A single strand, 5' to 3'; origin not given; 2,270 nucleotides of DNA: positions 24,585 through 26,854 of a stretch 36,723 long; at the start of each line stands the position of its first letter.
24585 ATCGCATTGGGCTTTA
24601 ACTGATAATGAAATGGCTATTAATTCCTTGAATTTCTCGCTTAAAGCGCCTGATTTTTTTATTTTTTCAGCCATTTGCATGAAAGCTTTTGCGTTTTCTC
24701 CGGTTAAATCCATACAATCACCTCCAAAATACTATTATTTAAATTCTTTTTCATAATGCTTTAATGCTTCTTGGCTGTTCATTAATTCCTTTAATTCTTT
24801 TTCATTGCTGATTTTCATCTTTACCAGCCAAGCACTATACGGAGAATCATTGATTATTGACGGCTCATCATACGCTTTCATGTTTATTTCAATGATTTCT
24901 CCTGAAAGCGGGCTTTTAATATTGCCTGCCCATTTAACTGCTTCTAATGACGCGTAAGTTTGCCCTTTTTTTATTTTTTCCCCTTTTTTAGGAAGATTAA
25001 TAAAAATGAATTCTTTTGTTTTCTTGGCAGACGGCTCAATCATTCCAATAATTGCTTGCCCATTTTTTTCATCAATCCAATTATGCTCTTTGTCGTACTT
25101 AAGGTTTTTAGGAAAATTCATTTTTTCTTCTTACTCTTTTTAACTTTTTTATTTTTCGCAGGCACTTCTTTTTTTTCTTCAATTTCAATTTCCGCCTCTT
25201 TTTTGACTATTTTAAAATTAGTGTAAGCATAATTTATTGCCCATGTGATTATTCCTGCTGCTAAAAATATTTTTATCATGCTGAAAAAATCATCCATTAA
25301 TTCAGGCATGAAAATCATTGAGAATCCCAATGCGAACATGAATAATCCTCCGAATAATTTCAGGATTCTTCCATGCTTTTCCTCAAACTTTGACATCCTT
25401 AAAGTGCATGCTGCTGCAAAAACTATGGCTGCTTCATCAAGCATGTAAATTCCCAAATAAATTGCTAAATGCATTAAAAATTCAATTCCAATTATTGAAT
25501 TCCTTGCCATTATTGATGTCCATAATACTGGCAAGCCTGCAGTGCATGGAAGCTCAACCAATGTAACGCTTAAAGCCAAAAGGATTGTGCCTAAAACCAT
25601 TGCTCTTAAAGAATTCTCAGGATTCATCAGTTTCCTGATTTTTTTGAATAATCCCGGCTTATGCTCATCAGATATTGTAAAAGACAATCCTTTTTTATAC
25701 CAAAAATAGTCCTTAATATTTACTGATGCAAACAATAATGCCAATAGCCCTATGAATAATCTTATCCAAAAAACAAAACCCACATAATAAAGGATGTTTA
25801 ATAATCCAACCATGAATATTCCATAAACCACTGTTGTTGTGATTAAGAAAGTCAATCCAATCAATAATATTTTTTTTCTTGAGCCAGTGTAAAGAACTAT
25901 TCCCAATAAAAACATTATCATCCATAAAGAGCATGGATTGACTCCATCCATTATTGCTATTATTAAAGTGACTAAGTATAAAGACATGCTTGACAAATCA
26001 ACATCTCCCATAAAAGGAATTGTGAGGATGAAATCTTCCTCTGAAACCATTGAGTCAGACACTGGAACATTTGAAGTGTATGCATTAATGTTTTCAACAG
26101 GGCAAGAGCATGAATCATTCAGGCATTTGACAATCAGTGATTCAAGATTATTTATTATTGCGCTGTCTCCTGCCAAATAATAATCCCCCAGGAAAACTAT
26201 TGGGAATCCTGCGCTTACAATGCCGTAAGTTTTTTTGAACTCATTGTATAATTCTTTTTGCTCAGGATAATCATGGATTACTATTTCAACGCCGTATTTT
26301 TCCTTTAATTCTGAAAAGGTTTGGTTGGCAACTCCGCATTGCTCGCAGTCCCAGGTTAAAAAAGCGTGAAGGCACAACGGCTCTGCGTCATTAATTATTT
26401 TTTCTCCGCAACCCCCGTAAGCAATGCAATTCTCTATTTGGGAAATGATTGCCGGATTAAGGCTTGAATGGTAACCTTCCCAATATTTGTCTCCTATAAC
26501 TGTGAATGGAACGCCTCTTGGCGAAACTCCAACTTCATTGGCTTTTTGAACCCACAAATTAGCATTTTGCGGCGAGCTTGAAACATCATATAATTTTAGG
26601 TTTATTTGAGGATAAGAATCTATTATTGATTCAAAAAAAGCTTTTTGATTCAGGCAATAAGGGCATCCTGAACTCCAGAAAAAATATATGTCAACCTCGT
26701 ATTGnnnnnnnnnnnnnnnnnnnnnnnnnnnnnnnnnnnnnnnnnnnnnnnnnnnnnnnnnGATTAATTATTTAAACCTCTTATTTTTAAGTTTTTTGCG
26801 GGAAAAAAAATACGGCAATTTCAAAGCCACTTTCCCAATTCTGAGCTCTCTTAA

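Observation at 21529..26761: Candidate lipoyl-carrier-protein redox relay operon: Trx-Trx-CcdA fusion, GcvH, AhpD-like, Nox/CoADR flavoprotein, LplA-like, secreted nuclease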

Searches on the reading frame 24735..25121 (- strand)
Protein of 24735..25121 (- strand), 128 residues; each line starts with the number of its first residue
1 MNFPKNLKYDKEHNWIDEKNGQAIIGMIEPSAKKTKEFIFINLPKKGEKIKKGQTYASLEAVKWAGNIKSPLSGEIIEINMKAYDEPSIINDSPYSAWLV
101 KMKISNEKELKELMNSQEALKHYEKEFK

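Call 3: search_protein_families(library=pfam, proteins=[window:24735-25121:-], max_evalue=0.01)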
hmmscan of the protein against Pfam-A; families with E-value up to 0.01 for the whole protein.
window:24735-25121:- (128 aa): 3 families
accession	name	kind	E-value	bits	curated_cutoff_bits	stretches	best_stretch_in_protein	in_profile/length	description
PF01597.25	GCV_H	-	3.9e-35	120.9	22.2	1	7-125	1-121/122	Glycine cleavage H-protein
PF00364.28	Biotin_lipoyl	-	2.4e-06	27.7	22.1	1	43-82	20-59/73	Biotin-requiring enzyme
PF13375.12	RnfC_N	-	0.0011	19.4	25.6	1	45-88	47-89/101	RnfC Barrel sandwich hybrid domain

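Call 4: search_protein_families(library=ncbifam, proteins=[window:24735-25121:-], max_evalue=0.01)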
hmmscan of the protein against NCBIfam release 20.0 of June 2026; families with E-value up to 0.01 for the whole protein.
window:24735-25121:- (128 aa): 7 families
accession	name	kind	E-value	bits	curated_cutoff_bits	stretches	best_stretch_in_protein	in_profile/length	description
NF002270.0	PRK01202.1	subfamily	2.5e-35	121.1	117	1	1-124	2-127/129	glycine cleavage system protein GcvH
TIGR00527.1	gcvH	equivalog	2.9e-28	98.5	115.85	1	3-119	2-121/129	glycine cleavage system protein GcvH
TIGR03077.1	not_gcvH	equivalog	7.2e-14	51.8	144.05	1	12-110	5-105/110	glycine cleavage protein H-like protein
NF045810.1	GcvH_rel_desulf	equivalog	1.1e-07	31.7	150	1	2-120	11-132/167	GcvH-related protein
NF006761.0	PRK09282.1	domain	0.00049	18.7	402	1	43-85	536-578/591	pyruvate carboxylase subunit B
TIGR01235.1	pyruv_carbox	equivalog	0.0049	14.4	1114.45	1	45-83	1091-1129/1143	pyruvate carboxylase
TIGR01945.1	rnfC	subfamily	0.0062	15.1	245.95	1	45-90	48-92/435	RnfABCDGE type electron transport complex subunit C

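Call 9: find_encoding_contigs(protein=window:24735-25121:-, flank=10000, max_places=6)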
Protein window:24735-25121:- (128 aa): 6 contigs read that carry it; 6 places shown.
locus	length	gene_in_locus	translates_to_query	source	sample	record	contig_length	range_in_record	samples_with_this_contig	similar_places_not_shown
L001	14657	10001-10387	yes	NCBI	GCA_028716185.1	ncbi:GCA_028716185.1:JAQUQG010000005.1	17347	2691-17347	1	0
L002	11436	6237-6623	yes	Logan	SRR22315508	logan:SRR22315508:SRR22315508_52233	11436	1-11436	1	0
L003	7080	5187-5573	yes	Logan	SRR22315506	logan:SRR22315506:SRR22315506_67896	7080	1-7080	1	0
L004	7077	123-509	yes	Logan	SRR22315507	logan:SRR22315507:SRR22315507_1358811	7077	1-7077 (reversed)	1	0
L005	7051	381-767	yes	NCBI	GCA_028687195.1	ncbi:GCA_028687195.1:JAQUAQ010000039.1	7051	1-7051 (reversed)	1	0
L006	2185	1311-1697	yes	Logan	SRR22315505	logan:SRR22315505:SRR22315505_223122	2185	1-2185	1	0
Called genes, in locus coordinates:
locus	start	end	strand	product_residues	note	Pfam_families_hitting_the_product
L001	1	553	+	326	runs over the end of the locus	PF08068:DKCLD, PF01509:TruB_N, PF21238:Pus10_C (weak), PF16198:TruB_C_2, PF01472:PUA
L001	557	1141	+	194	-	PF02475:TRM5-TYW2_MTfase (weak), PF05175:MTS, PF10294:Methyltransf_16 (weak), PF03602:Cons_hypoth95 (weak), PF06325:PrmA, PF13847:Methyltransf_31 (weak)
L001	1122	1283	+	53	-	PF03966:Trm112p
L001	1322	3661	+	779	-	-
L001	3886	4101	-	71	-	-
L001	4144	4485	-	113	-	-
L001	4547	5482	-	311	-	PF00382:TFIIB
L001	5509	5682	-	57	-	-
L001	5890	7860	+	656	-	-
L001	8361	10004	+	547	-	-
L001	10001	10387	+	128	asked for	PF01597:GCV_H, PF00364:Biotin_lipoyl (weak)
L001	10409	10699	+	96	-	PF02627:CMD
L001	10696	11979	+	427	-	PF01266:DAO (faint), PF02254:TrkA_N (faint), PF02558:ApbA (faint), PF03486:HI0933_like (faint), PF07992:Pyr_redox_2, PF13738:Pyr_redox_3 (weak), PF00070:Pyr_redox, PF03721:UDPG_MGDP_dh_N (weak), +1 more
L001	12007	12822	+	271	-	PF21948:LplA-B_cat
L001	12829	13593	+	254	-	PF03372:Exo_endo_phos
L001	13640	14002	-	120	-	-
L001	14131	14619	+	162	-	PF00383:dCMP_cyt_deam_1, PF14437:MafB19-deam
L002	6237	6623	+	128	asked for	PF01597:GCV_H, PF00364:Biotin_lipoyl (weak)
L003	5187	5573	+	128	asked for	PF01597:GCV_H, PF00364:Biotin_lipoyl (weak)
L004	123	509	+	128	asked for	PF01597:GCV_H, PF00364:Biotin_lipoyl (weak)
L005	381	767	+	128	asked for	PF01597:GCV_H, PF00364:Biotin_lipoyl (weak)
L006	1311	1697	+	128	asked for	PF01597:GCV_H, PF00364:Biotin_lipoyl (weak)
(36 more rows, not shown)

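Call 59: find_homologous_proteins(query=window:24735-25121:-, max_evalue=1e-10)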
Query window:24735-25121:- (128 aa): 21 proteins with E <= 1e-10 among 28 candidates.
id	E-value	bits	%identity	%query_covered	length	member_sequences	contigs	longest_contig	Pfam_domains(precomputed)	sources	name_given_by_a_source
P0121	5.0e-77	274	100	100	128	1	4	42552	PF01597.26,PF00364.29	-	-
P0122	2.9e-54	200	75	99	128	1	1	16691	PF01597.26,PF00364.29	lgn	-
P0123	3.7e-54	200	71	99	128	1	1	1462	PF01597.26,PF00364.29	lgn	-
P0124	5.7e-46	173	65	97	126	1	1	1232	PF01597.26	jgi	jgi:glycine cleavage system H protein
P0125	6.8e-46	173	66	97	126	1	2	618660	PF01597.26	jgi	jgi:glycine cleavage system H lipoate-binding protein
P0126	4.6e-45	170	65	97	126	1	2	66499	PF01597.26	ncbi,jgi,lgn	ncbi:MAG: biotin/lipoyl-containing protein [Candidatus Nanoarchaeia archaeon]|jgi:glycine cleavage s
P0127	8.0e-44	166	62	97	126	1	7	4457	PF01597.26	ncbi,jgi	jgi:glycine cleavage system H protein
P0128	1.8e-43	165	63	96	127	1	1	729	PF01597.26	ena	-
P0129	2.3e-34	136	57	87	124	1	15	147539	PF01597.26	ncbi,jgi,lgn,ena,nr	ncbi:MAG TPA: glycine cleavage system protein H [Candidatus Woesearchaeota archaeon]|jgi:glycine cle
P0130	7.0e-33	131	46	95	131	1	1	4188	PF01597.26,PF00364.29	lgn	-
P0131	6.0e-29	118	49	97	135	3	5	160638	PF01597.26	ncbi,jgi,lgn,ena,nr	ncbi:MAG: glycine cleavage system protein H [Candidatus ainarchaeum sp.]|nr:glycine cleavage system 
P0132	5.2e-23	99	42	91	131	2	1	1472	PF01597.26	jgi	jgi:glycine cleavage system H protein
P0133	6.4e-23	99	42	91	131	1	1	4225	PF01597.26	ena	-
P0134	9.1e-23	98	42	91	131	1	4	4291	PF01597.26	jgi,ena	-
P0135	9.8e-22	95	39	92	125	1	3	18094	PF01597.26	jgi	jgi:glycine cleavage system H protein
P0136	1.8e-21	94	42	90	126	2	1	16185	PF01597.26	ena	-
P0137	3.1e-21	93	40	90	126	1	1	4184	PF01597.26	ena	-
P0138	8.5e-21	92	40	91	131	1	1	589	PF01597.26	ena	-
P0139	3.1e-20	90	39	91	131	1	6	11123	PF01597.26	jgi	jgi:glycine cleavage system H protein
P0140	3.3e-16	77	40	89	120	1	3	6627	PF01597.26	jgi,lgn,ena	-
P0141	4.5e-14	70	34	90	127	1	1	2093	PF01597.26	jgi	jgi:glycine cleavage system H protein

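Call 60: find_encoding_contigs(protein=P0129, flank=6000, max_places=1)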
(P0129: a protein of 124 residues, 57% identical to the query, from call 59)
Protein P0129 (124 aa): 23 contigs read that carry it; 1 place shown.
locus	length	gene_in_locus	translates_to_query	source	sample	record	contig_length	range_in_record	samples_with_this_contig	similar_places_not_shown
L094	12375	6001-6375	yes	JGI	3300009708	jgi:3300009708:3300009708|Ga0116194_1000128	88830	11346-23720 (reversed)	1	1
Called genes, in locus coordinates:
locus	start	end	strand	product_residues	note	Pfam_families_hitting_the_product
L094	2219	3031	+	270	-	PF05175:MTS (faint)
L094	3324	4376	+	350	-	PF01368:DHH, PF02272:DHHA1 (weak)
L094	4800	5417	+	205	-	-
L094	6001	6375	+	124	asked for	PF01597:GCV_H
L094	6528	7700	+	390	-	PF00723:Glyco_hydro_15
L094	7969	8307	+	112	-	PF02627:CMD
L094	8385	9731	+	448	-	PF01266:DAO (faint), PF03486:HI0933_like (faint), PF07992:Pyr_redox_2, PF13434:Lys_Orn_oxgnase (faint), PF13450:NAD_binding_8 (faint), PF13738:Pyr_redox_3, PF00070:Pyr_redox, PF02852:Pyr_redox_dim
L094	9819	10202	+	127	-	PF01201:Ribosomal_S8e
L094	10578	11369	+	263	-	-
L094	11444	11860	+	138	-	-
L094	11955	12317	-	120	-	-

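Call 61: find_encoding_contigs(protein=P0131, flank=6000, max_places=1)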
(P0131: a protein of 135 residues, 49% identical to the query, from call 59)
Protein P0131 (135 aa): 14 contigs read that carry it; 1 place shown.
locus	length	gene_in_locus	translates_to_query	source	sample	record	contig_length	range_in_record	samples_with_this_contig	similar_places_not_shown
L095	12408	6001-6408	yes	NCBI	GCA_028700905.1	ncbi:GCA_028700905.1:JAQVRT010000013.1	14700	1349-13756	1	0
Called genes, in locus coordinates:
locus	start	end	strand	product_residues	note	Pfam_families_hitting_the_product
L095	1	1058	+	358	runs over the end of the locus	PF10092:DUF2330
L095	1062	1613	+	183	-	PF13302:Acetyltransf_3, PF13420:Acetyltransf_4 (weak), PF00583:Acetyltransf_1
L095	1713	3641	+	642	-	PF00270:DEAD (faint), PF04851:ResIII, PF17757:UvrB_inter, PF27431:UvrB_3rd, PF00271:Helicase_C, PF12344:UvrB, PF02151:UVR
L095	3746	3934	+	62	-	-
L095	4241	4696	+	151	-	-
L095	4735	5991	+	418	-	PF00462:Glutaredoxin (faint)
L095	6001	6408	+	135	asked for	PF01597:GCV_H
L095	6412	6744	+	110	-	PF02627:CMD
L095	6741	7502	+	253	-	PF21948:LplA-B_cat, PF03099:BPL_LplA_LipB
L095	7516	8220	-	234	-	-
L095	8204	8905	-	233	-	-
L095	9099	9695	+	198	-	PF00929:RNase_T, PF13482:RNase_H_2 (weak)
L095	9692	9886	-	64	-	PF04024:PspC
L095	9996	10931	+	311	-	PF01916:DS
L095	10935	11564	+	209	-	-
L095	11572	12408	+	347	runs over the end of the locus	PF02784:Orn_Arg_deC_N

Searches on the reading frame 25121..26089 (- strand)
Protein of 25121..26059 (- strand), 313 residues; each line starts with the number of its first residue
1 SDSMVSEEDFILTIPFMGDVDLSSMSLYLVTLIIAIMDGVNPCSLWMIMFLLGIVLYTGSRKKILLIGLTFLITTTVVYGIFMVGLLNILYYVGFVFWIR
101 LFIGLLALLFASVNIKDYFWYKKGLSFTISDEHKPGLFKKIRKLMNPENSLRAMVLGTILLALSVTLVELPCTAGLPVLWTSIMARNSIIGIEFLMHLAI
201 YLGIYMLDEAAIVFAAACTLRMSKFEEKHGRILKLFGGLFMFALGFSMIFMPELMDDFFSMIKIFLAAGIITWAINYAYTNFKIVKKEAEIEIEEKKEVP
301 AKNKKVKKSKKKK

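Call 10: search_protein_families(library=pfam, proteins=[window:25121-26059:-], max_evalue=10)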
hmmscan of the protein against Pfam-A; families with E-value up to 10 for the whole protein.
seq(313 aa): 0 families

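Call 47: predict_structure(alignment_id=A2)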
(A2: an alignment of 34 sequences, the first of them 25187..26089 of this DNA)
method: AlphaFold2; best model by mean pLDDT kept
length: 301 residues; sequences in the alignment: 34
mean_pLDDT: 78.2   pTM: 0.74
mean pLDDT of the five models: 78.2, 77.5, 76.6, 74.8, 74.5
residues with pLDDT >= 90: 64; 70-90: 169; 50-70: 48; < 50: 20
segments of 3 or more residues with pLDDT < 50: 1-15, 298-301
pLDDT, mean of each block of 10 residues (from residue 1): 39 54 73 86 89 76 74 88 92 68 69 85 85 55 68 75 88 85 81 85 93 93 85 66 86 89 80 89 91 58 41
secondary structure, 60 per line:
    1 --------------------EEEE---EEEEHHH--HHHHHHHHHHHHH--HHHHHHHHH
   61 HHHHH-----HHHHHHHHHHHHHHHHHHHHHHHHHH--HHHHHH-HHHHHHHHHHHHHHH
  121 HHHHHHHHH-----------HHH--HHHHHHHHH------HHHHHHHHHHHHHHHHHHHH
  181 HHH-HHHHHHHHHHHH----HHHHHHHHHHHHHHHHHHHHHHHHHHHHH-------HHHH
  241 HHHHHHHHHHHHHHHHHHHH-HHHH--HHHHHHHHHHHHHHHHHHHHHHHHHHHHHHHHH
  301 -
elements in order: E21-24 E28-31 H37-49 H52-65 H71-96 H99-104 H106-129 H146-154 H161-183 H185-196 H201-229 H237-260 H262-265 H268-300

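Call 51: fold_search(model_id=the predicted structure, library=pdb)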
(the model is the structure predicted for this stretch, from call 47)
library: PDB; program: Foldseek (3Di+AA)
matches with E <= 10: 170; with E <= 0.001: 0
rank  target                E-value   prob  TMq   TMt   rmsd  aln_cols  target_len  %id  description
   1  7ug0                  3.9e-01  0.14  0.16  0.13  23.3       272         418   14  TBOA-bound GltPh RSMR mutant in IFS state (released 2023-03-29)
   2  4kpp_B                3.9e-01  0.11  0.15  0.13  18.5       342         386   13  Crystal Structure of H+/Ca2+ Exchanger CAX (released 2013-06-26)
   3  6x15_A                4.5e-01  0.15  0.17  0.13  23.2       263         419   13  Inward-facing state of the glutamate transporter homologue GltPh in complex with L-aspartate and sodium ions (released 2020-11-18)
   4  9bfi                  4.7e-01  0.10  0.15  0.10  22.2       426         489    9  Cryo-EM structure of human CHT1 in the apo inward-open state (released 2024-11-06)
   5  8oud_A                4.9e-01  0.11  0.15  0.11  22.5       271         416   17  Structure of the human neutral amino acid transporter ASCT2 in complex with nanobody 469 (released 2024-05-01)
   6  6wzb_A                5.1e-01  0.14  0.17  0.13  23.6       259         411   12  Crystal structure of the GltPh V216C-G388C mutant cross-linked with divalent mercury (released 2021-02-17)
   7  6x16_A                5.4e-01  0.13  0.16  0.12  24.1       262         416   13  Inward-facing state of the glutamate transporter homologue GltPh in complex with TBOA (released 2020-11-18)
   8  6uwf                  5.6e-01  0.11  0.14  0.12  23.8       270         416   14  GltPh in complex with L-aspartate and sodium ions in outward-facing state (released 2020-06-03)
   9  9bh0                  5.9e-01  0.12  0.16  0.14  23.0       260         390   16  Ancestral uncoupled aspartate transporter in complex with L-aspartate (released 2025-03-12)
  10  7ugd                  5.9e-01  0.09  0.14  0.11  24.2       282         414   14  Asp-bound GltPh RSMR mutant in IFS-A1 state (released 2023-03-29)
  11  7ugv                  6.2e-01  0.10  0.14  0.12  23.9       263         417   13  Asp-bound GltPh RSMR mutant in IFS-A2 state (released 2023-03-29)
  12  6ctf_A                6.4e-01  0.12  0.16  0.13  23.4       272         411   14  Crystal structure of GltPh fast mutant - R276S/M395R (released 2018-10-10)
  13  6xwn_A                7.1e-01  0.13  0.18  0.15  21.8       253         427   13  Structure of glutamate transporter homologue GltTk in the presence of TBOA inhibitor (released 2020-03-04)
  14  7rcp_A                7.1e-01  0.09  0.14  0.11  23.4       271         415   15  GltPh mutant (S279E/D405N) in complex with aspartate and sodium ions (released 2022-04-20)
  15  1xfh_A                7.4e-01  0.08  0.14  0.11  23.3       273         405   15  Structure of glutamate transporter homolog from Pyrococcus horikoshii (released 2004-10-26)
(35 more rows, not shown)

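Call 52: search_protein_families(library=pfam, alignment_id=A2, max_evalue=10)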
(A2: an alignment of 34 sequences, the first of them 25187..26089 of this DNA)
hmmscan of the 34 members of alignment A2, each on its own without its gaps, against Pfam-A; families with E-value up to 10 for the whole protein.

A. member 1, window:25187-26089:- (301 aa): 0 families

B. families by the number of members that match (of 34 scanned): 53 families (the first 25 are shown)
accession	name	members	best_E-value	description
PF00462.30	Glutaredoxin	31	9.5e-15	Glutaredoxin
PF00085.26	Thioredoxin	28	4e-09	Thioredoxin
PF13098.12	Thioredoxin_2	25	1.6e-12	Thioredoxin-like domain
PF13728.12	TraF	23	3.5e-10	F plasmid transfer operon protein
PF01323.26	DSBA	23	4.7e-07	DSBA-like thioredoxin domain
PF08534.16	Redoxin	22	5.1e-07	Redoxin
PF00578.27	AhpC-TSA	20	1.8e-08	AhpC/TSA family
PF13905.12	Thioredoxin_8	20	2.4e-07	Thioredoxin-like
PF05768.20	Glrx-like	16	1.1e-08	Glutaredoxin-like domain (DUF836)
PF14595.12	Thioredoxin_9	12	8.2e-05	Thioredoxin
PF13192.12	Thioredoxin_3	10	0.00015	Thioredoxin domain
PF13462.12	Thioredoxin_4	10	0.0038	Thioredoxin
PF02656.20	DUF202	9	0.0045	Domain of unknown function (DUF202)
PF11992.13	TgpA_N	8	0.065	TgpA N-terminal domain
PF20029.6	DUF6436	5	1.3e-05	Domain of unknown function (DUF6436)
PF13386.12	DsbD_2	2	0.39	Cytochrome C biogenesis protein transmembrane region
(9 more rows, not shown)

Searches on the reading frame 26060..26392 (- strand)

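Call 10: search_protein_families(library=pfam, proteins=[window:26060-26392:-], max_evalue=10)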
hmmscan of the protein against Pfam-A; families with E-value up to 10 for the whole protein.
seq(111 aa): 3 families
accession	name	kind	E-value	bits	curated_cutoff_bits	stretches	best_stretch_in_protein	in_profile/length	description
PF13462.12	Thioredoxin_4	-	0.022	15.4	23.2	1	6-48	15-61/165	Thioredoxin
PF16320.10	Ribosomal_L12_N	-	0.038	14.1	25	1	46-66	18-37/48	Ribosomal protein L7/L12 dimerisation domain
PF00462.30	Glutaredoxin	-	0.093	13.4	22.9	1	15-70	8-57/60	Glutaredoxin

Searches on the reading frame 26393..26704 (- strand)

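Call 10: search_protein_families(library=pfam, proteins=[window:26393-26704:-], max_evalue=10)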
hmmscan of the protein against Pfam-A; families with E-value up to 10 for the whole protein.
seq(104 aa): 6 families
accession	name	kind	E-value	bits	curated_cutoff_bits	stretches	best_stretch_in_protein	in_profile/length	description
PF01323.26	DSBA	-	0.0016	18.7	25.6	2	6-41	2-37/191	DSBA-like thioredoxin domain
PF00578.27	AhpC-TSA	-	0.0087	16.4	26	1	8-73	31-90/124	AhpC/TSA family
PF13098.12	Thioredoxin_2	-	0.024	15.4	27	1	6-72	9-83/104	Thioredoxin-like domain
PF00462.30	Glutaredoxin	-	0.024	15.3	22.9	1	8-74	3-59/60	Glutaredoxin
PF06053.17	DUF929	-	0.035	14.1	24.6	1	3-47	15-59/205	Domain of unknown function (DUF929)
PF13192.12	Thioredoxin_3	-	0.11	12.9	24.8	1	11-49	7-44/76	Thioredoxin domain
